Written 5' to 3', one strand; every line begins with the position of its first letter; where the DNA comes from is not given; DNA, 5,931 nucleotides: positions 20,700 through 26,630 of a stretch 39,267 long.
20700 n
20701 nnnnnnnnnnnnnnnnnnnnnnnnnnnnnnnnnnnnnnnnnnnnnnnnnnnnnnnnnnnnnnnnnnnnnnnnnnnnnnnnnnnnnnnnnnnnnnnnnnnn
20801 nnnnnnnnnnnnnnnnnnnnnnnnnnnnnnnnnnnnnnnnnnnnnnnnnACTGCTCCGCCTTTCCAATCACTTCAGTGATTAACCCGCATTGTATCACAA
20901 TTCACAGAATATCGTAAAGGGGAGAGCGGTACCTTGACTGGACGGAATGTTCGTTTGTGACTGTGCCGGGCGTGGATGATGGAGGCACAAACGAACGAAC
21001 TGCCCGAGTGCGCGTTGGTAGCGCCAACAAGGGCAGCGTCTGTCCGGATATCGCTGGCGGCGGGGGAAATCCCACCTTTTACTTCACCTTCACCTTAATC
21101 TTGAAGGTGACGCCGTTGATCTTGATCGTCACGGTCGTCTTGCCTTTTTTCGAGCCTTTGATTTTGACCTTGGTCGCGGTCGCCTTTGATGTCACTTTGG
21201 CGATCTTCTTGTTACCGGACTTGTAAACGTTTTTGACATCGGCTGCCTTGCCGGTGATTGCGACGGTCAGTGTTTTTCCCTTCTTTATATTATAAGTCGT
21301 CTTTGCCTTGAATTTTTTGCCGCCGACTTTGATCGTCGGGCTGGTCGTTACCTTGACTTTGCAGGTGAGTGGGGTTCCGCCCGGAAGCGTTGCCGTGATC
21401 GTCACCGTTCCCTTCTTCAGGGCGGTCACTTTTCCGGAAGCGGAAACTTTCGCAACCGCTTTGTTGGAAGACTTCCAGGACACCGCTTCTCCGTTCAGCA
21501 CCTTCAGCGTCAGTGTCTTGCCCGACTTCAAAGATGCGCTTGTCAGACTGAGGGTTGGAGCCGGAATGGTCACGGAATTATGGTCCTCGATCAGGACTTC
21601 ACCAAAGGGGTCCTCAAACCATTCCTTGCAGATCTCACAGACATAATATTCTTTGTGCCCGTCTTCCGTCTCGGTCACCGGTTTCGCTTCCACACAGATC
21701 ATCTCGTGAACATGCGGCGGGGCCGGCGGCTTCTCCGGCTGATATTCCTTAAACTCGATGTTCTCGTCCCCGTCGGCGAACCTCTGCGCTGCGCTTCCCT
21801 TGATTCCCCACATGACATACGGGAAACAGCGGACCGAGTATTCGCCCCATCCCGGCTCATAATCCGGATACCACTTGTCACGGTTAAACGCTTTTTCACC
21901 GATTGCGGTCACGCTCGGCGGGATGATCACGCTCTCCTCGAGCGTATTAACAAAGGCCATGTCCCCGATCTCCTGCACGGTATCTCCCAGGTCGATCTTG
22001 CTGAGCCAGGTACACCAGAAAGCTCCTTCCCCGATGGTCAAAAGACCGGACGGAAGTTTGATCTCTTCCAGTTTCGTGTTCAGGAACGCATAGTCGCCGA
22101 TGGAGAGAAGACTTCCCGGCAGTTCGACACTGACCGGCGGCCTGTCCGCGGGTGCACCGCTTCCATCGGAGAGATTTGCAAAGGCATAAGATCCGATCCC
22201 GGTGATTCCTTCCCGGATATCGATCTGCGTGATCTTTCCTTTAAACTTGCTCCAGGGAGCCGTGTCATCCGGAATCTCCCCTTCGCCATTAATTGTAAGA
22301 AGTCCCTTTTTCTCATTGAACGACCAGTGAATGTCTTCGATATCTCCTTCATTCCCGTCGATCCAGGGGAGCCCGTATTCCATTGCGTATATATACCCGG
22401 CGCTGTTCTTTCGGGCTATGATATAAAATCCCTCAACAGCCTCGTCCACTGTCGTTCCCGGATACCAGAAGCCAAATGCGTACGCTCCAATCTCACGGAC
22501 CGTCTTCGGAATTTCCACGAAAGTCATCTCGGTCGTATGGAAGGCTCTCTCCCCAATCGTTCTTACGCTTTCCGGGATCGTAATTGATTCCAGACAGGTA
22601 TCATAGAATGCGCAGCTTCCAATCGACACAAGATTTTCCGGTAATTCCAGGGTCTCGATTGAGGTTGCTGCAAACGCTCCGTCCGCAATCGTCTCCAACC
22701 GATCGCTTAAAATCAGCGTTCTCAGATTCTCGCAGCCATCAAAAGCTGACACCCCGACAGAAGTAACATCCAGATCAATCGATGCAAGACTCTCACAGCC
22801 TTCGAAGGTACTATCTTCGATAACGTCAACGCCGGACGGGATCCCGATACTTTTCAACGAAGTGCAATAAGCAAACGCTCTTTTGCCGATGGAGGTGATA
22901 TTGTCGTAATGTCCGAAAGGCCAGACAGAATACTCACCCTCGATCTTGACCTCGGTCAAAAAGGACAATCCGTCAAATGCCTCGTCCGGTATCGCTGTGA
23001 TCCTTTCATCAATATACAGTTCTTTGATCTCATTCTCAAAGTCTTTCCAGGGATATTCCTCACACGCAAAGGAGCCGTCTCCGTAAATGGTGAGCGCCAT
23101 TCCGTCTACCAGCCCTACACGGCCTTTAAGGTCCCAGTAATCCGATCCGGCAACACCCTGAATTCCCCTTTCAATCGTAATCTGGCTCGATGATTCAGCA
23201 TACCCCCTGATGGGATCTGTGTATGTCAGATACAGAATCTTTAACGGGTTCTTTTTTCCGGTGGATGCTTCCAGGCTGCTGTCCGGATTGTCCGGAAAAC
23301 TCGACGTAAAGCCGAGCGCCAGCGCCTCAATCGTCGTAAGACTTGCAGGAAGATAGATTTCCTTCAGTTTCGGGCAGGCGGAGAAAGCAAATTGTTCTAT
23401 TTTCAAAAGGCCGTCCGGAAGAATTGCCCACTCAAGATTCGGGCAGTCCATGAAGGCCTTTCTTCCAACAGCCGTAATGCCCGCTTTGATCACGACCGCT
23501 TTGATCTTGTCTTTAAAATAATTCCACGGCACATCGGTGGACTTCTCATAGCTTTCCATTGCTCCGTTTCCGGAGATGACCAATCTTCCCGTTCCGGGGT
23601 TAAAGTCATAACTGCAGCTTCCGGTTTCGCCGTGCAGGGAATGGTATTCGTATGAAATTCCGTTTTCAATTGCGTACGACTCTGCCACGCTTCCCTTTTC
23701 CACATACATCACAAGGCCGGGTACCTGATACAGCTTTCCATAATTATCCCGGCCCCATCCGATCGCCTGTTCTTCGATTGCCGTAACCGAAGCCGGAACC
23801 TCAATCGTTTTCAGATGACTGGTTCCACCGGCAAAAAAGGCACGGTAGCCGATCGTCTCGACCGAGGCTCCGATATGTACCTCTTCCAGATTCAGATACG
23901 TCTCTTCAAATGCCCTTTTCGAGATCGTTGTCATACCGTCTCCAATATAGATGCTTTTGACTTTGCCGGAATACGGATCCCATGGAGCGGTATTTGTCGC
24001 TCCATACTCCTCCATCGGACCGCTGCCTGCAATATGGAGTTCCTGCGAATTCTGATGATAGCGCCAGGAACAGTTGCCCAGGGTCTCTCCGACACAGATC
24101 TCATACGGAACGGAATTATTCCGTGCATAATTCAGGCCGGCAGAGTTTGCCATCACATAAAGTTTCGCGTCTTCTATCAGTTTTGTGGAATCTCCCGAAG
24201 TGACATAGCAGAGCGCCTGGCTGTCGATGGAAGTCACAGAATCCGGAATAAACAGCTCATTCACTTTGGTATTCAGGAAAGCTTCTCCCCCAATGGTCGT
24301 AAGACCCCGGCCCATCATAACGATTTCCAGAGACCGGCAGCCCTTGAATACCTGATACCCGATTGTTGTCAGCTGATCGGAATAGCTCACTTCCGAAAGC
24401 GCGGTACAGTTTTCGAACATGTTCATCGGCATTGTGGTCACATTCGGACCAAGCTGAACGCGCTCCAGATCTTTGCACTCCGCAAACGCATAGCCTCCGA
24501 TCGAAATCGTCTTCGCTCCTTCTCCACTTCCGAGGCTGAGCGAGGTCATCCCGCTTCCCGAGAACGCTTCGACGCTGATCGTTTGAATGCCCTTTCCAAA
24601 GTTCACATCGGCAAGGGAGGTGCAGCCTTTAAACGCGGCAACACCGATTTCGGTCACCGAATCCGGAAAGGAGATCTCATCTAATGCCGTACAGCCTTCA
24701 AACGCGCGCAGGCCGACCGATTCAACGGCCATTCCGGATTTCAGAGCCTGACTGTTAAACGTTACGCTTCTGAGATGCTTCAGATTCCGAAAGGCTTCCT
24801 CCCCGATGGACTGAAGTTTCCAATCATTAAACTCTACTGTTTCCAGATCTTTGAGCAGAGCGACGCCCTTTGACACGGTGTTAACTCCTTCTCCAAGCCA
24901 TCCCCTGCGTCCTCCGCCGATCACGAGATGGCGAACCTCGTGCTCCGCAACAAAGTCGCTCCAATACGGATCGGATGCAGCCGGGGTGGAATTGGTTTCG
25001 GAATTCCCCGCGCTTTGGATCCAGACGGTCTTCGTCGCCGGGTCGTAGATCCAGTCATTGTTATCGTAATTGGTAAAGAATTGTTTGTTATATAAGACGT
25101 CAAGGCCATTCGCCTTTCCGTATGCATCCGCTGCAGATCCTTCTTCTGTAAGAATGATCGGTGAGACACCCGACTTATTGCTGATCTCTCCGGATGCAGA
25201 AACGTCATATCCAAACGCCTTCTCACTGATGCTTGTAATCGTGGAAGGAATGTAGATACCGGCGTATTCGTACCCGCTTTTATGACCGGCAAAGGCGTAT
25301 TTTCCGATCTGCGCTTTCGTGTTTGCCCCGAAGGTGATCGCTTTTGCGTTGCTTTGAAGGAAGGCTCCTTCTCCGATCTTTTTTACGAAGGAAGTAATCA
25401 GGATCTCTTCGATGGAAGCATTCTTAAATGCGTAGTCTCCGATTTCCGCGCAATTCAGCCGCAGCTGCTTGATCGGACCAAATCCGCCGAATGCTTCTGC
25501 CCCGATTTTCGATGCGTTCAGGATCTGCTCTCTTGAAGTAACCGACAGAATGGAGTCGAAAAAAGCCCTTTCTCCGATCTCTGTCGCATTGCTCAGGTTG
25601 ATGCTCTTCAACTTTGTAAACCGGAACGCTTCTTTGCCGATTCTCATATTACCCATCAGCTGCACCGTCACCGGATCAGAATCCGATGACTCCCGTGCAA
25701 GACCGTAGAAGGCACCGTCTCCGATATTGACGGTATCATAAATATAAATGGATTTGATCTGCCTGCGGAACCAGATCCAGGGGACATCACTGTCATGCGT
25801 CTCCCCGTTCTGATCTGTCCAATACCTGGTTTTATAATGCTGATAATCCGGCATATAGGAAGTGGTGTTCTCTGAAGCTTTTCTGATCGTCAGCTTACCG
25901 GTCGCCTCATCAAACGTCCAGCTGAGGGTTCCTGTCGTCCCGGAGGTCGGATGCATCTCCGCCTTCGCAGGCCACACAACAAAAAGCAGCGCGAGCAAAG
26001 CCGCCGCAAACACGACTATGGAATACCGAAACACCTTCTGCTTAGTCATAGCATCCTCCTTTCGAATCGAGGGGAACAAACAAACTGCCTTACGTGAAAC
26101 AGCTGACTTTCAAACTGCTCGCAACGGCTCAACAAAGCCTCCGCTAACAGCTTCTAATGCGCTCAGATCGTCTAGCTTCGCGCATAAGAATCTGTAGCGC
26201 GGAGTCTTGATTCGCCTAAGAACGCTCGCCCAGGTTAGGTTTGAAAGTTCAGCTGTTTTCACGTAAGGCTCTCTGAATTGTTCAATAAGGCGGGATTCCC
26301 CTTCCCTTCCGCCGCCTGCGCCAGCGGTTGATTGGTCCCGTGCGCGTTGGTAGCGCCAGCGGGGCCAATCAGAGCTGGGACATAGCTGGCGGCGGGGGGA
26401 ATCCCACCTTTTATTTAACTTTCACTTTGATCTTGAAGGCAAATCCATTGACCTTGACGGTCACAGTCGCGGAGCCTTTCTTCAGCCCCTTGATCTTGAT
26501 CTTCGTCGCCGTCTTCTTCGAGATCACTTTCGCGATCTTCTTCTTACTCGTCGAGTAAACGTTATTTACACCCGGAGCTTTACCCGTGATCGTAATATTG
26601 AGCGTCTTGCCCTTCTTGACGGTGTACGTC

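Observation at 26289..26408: Conserved structured element immediately 3' of both giant genes, with compensatory stem changes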

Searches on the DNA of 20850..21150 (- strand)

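Call 54: search_rna_families(source=window, start=20850, end=21150, threshold=evalue, max_evalue=10)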
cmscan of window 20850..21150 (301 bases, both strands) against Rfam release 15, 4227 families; matches with E-value up to 10: 1.
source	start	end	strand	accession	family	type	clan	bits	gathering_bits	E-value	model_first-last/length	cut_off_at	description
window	20860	20884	+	RF01328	CRISPR-DR17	Gene; CRISPR;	CL00014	21.9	42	0.081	1-25/25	no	CRISPR RNA direct repeat element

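Call 71: build_rna_model(alignment_id=A2, structure=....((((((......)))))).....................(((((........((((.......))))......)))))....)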
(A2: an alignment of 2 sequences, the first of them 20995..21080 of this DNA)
Model R1 built from alignment A2 (2 sequences, 86 columns); structure: as given.
model positions 86; base pairs 15; branch points 1; effective number of sequences 1.34; information 0.661 bits per position. Calibrated on 0.2 Mb of random sequence (short: E-values are rough).
structure used (alignment columns):
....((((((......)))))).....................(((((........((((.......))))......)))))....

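Call 72: search_with_rna_model(model_id=R1, source=window, filters=off, max_evalue=10)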
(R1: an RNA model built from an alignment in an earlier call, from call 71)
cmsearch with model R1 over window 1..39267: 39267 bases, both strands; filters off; matches with E-value up to 10: 32.
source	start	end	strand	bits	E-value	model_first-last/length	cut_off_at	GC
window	20995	21080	-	108.2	9.3e-27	1-86/86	no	0.63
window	26327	26412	-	107.3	1.6e-26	1-86/86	no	0.64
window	26285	26373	+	22.4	0.00016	1-86/86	no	0.66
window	8232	8312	-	10.4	0.2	1-86/86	no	0.48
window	27991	28021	+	10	0.26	1-86/86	no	0.42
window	19118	19184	-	8.1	0.8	1-86/86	no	0.49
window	26809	26887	+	8.1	0.81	1-86/86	no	0.51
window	11442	11542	+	8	0.84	1-86/86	no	0.5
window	5530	5597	-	7.9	0.88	1-86/86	no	0.43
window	34358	34400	+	7.5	1.1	1-86/86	no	0.37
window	24291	24373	+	7.1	1.5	1-86/86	no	0.53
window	11948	11960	+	6.8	1.8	58-70/86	no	0.69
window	38021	38069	-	6.6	2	1-86/86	no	0.35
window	16548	16643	+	6.4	2.2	1-86/86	no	0.61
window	15771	15837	+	6.1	2.7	1-86/86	no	0.64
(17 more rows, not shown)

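Call 73: search_with_rna_model(model_id=R1, sources=[L012, L020, L021, L022, L023, L024, L025, L026, L027, L028], filters=default, max_evalue=10)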
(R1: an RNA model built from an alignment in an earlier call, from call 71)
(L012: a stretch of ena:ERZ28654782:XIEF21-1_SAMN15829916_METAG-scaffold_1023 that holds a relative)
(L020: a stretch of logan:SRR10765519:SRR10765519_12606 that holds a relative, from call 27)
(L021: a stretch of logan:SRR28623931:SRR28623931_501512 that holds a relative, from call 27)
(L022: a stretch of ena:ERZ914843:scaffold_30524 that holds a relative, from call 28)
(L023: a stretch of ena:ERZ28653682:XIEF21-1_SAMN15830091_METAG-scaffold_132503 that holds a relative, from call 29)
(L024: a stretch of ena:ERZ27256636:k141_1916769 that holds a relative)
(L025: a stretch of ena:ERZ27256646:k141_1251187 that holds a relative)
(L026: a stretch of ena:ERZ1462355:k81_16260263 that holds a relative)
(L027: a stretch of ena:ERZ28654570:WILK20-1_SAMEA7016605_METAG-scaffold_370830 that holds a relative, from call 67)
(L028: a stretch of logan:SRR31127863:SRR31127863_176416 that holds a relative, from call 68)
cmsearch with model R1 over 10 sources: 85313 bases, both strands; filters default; matches with E-value up to 10: 4.
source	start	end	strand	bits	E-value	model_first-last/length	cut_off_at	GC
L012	21547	21632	+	108.2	2e-26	1-86/86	no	0.63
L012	16215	16300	+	107.3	3.5e-26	1-86/86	no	0.64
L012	16254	16342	-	22.4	0.00034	1-86/86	no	0.66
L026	15469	15509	-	10.6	0.39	1-86/86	no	0.46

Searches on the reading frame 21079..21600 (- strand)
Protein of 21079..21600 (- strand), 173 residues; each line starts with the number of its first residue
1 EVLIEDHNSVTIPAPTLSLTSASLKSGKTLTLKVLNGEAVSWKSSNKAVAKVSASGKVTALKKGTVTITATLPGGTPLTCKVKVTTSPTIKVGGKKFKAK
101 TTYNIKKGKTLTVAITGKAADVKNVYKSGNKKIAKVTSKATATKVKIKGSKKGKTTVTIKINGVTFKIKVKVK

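Call 25: find_homologous_proteins(query=window:21079-21600:-, max_evalue=0.00001)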
Query window:21079-21600:- (173 aa): 58 proteins with E <= 0.00001 among 432 candidates.
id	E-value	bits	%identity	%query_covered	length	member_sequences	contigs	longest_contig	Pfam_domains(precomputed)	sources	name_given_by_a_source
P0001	5.7e-40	155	59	100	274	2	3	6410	PF02368.25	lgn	-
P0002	1.8e-39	153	58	98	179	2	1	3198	PF02368.25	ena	-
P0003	1.0e-38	151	60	91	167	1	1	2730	PF26182.1,PF22359.3,PF02368.25,PF26918.1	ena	-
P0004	4.0e-38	149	66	87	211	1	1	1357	PF02368.25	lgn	-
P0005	1.2e-37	147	68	75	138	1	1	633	PF02368.25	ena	-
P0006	8.7e-30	122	48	97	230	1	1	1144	-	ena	-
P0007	1.2e-27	115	52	98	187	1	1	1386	PF21461.4,PF02368.25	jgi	jgi:uncharacterized protein YjdB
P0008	1.4e-27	114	51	87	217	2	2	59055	-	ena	-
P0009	4.4e-27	113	53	86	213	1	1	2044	PF02368.25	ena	-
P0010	1.3e-25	108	64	68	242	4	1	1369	-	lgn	-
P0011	3.1e-25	107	44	71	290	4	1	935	PF21764.4,PF26182.1,PF25354.2,PF22359.3,PF02368.25,PF06832.19,PF26918.1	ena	-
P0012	3.1e-25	107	50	93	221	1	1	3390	PF02368.25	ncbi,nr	ncbi:MAG: hypothetical protein J1E41_05685, partial [Ruminococcus sp.]|nr:hypothetical protein [Rumi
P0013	5.3e-24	103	60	71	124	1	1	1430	-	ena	-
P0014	8.5e-24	102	55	85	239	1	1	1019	PF22359.3,PF02368.25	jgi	jgi:hypothetical protein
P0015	1.8e-23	101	53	92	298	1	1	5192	PF02368.25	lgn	-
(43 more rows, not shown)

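Call 27: find_encoding_contigs(protein=P0001, flank=3000, max_places=6)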
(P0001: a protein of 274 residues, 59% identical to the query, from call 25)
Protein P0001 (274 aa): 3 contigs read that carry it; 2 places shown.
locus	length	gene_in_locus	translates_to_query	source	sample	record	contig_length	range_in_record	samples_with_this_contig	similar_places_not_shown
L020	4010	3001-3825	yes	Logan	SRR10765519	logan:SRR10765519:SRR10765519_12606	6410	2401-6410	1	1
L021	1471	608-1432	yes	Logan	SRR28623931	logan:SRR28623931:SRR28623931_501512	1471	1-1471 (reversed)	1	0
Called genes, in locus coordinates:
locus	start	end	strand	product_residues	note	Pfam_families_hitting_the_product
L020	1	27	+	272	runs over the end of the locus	-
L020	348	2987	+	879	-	PF00082:Peptidase_S8, PF09479:Flg_new (faint), PF00404:Dockerin_1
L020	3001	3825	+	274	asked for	PF02368:Big_2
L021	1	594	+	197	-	?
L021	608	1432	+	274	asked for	PF02368:Big_2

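Call 28: find_encoding_contigs(protein=P0002, flank=3000, max_places=6)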
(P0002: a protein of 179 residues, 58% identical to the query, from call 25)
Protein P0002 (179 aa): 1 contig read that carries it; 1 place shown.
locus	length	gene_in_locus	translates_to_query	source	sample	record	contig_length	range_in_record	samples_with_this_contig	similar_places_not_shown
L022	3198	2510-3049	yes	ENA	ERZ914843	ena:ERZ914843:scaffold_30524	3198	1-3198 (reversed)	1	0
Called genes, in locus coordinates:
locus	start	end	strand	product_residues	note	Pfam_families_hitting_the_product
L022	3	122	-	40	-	?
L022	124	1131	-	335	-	PF12146:Hydrolase_4 (faint), PF00326:Peptidase_S9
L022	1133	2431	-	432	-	PF01103:Omp85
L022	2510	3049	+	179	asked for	PF02368:Big_2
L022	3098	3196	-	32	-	?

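Call 29: find_encoding_contigs(protein=P0003, flank=3000, max_places=6)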
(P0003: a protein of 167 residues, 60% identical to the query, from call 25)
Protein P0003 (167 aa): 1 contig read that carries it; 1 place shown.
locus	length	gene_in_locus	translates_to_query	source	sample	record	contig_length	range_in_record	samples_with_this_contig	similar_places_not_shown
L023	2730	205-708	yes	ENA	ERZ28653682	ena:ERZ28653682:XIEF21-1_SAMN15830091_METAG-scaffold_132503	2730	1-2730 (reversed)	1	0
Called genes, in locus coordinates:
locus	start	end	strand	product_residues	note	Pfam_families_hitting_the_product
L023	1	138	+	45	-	?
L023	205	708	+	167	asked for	PF02368:Big_2, PF26182:Ig_NUP210_5th (weak), PF26918:Ig_Eae (weak), PF22359:Big-like (weak)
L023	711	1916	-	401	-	PF00465:Fe-ADH, PF13685:Fe-ADH_2, PF25137:ADH_Fe_C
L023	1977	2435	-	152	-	PF00037:Fer4 (weak), PF13237:Fer4_10 (weak), PF14697:Fer4_21, PF12838:Fer4_7, PF13187:Fer4_9, PF00037:Fer4 (weak), PF12838:Fer4_7, PF00037:Fer4, +10 more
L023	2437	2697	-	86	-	PF02597:ThiS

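Call 67: find_encoding_contigs(protein=P0005, flank=2000, max_places=5)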
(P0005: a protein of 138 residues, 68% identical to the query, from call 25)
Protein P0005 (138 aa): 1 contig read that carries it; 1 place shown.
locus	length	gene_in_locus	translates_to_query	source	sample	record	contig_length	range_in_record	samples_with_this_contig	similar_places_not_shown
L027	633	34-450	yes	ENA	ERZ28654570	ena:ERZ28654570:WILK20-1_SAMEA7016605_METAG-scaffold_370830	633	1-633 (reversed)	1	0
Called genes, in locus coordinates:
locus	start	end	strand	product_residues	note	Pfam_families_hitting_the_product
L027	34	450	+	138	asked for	PF02368:Big_2 (faint)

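Call 68: find_encoding_contigs(protein=P0004, flank=2000, max_places=5)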
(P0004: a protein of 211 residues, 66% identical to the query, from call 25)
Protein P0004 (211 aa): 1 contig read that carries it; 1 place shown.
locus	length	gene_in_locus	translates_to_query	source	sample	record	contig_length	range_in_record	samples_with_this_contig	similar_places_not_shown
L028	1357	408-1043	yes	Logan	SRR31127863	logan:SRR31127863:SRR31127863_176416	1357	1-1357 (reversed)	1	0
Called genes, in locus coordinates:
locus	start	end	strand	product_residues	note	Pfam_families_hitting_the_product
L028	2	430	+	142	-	?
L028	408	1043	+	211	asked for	PF02368:Big_2 (weak)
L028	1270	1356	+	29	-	?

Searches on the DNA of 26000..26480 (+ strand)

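Call 47: search_dna_similar(query=window:26280-26415:+, collection=plasmids, mode=distant, max_evalue=0.01)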
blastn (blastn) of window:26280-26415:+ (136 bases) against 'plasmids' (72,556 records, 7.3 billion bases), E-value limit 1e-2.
No match.

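Call 48: search_dna_similar(query=window:26280-26415:+, collection=phages, mode=distant, max_evalue=0.01)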
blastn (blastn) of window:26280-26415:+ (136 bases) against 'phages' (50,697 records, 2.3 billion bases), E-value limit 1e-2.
No match.

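Call 55: search_rna_families(source=window, start=26000, end=26480, threshold=evalue, max_evalue=10)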
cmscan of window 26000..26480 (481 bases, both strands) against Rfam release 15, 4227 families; matches with E-value up to 10: 0.
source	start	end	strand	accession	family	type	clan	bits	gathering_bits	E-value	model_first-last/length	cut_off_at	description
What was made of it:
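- On Any curated RNA family (Rfam 15): Nothing overlaps the element at E <= 10 (calls 54, 55).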

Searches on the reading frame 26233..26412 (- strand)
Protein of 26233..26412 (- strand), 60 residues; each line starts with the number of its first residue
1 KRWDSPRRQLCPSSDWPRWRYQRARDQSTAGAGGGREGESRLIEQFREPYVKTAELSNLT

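Call 84: search_protein_representatives(protein=window:26233-26412:-)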
Query: 60 residues. Proteins with E-value up to 0.001 (for the whole library): 1; up to 1e-10: 0; up to 1e-30: 0. The best 1 are listed.
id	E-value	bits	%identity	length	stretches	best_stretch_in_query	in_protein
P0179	1.3e-04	38.0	-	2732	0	-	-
